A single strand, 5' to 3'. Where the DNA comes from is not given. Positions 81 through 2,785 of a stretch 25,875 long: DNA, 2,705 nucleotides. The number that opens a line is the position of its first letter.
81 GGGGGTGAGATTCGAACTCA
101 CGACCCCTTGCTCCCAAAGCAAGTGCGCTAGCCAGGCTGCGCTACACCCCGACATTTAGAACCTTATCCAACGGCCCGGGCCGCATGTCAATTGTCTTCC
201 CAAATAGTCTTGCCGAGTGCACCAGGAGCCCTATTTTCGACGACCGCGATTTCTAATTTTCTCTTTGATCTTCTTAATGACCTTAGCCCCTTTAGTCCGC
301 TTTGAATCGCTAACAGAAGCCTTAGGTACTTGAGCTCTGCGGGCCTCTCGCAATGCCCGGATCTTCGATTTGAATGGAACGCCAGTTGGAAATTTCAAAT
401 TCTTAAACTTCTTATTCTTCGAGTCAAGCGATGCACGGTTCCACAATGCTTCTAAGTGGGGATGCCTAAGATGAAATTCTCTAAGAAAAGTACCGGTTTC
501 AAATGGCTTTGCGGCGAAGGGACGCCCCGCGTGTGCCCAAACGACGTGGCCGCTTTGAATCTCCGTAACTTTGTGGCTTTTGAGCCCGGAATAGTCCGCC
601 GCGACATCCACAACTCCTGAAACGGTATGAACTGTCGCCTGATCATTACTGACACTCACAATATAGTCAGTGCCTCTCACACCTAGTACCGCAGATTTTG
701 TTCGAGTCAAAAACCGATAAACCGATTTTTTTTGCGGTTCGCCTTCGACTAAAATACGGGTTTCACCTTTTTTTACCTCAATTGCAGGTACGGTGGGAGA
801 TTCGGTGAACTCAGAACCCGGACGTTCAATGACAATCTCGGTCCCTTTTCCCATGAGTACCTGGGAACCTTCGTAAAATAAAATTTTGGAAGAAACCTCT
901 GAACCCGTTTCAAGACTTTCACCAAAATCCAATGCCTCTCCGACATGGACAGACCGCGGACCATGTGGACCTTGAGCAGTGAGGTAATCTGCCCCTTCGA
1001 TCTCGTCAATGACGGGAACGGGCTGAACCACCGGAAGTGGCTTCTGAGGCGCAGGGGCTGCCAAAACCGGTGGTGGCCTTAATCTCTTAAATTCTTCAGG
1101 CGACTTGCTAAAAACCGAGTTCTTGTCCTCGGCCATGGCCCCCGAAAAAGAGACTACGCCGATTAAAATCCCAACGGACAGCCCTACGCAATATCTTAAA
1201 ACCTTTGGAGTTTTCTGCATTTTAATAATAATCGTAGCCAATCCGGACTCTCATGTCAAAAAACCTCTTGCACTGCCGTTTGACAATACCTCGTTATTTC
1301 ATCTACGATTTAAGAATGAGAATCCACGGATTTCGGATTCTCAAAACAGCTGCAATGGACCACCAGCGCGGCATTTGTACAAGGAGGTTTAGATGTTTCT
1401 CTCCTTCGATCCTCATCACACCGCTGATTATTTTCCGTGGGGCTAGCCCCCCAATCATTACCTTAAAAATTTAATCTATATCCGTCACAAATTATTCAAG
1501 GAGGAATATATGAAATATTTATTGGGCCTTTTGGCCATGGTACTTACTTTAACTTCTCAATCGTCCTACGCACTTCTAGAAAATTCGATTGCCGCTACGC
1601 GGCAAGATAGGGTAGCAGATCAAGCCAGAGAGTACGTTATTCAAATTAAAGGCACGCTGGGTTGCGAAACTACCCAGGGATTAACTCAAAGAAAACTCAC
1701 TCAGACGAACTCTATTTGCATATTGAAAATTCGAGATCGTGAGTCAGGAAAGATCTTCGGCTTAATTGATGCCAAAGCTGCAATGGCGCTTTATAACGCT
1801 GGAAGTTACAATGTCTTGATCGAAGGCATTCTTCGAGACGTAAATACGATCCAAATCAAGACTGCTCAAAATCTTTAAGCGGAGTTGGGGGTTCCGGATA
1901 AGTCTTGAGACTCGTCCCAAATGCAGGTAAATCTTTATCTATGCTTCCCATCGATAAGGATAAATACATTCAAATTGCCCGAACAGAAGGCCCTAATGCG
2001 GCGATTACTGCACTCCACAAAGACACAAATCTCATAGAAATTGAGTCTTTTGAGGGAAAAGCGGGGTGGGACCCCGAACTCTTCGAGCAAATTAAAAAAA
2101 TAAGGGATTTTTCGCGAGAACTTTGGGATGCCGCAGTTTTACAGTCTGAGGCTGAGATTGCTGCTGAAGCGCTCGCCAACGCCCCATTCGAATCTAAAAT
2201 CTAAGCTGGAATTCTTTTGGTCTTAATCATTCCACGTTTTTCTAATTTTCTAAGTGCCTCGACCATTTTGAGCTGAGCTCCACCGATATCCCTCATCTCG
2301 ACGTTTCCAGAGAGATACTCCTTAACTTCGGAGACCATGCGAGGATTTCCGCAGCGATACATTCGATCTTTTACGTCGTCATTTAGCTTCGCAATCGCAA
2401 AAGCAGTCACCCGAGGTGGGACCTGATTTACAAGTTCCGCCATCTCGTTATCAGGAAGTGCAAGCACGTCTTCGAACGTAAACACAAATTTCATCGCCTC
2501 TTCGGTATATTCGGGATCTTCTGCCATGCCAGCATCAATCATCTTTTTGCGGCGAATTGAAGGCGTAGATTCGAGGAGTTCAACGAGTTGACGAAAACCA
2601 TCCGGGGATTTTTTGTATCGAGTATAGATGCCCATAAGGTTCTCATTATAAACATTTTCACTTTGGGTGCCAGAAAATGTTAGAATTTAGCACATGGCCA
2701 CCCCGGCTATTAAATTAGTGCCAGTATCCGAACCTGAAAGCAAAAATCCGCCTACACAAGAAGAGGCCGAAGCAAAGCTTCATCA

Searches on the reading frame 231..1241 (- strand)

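Call 27: search_protein_families(library=pfam, proteins=[window:231-1241:-])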
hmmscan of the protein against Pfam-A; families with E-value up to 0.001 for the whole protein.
window:231-1241:- (336 aa): 1 family
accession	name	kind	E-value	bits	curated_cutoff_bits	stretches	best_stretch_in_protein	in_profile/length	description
PF04773.18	FecR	-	3.9e-08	34.1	24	1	110-211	3-96/97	FecR protein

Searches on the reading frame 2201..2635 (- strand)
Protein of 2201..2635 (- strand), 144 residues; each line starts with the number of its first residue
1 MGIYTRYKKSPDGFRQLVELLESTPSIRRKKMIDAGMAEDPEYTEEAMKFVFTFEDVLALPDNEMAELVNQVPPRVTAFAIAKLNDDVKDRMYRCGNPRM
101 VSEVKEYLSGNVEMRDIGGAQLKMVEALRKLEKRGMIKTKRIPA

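Call 27: search_protein_families(library=pfam, proteins=[window:2201-2635:-])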
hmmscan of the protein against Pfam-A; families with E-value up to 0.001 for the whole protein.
window:2201-2635:- (144 aa): 1 family
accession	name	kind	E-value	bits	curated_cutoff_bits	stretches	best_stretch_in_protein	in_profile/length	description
PF01706.21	FliG_C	-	2.5e-16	60.3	23.3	1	38-137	5-106/108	FliG C-terminal domain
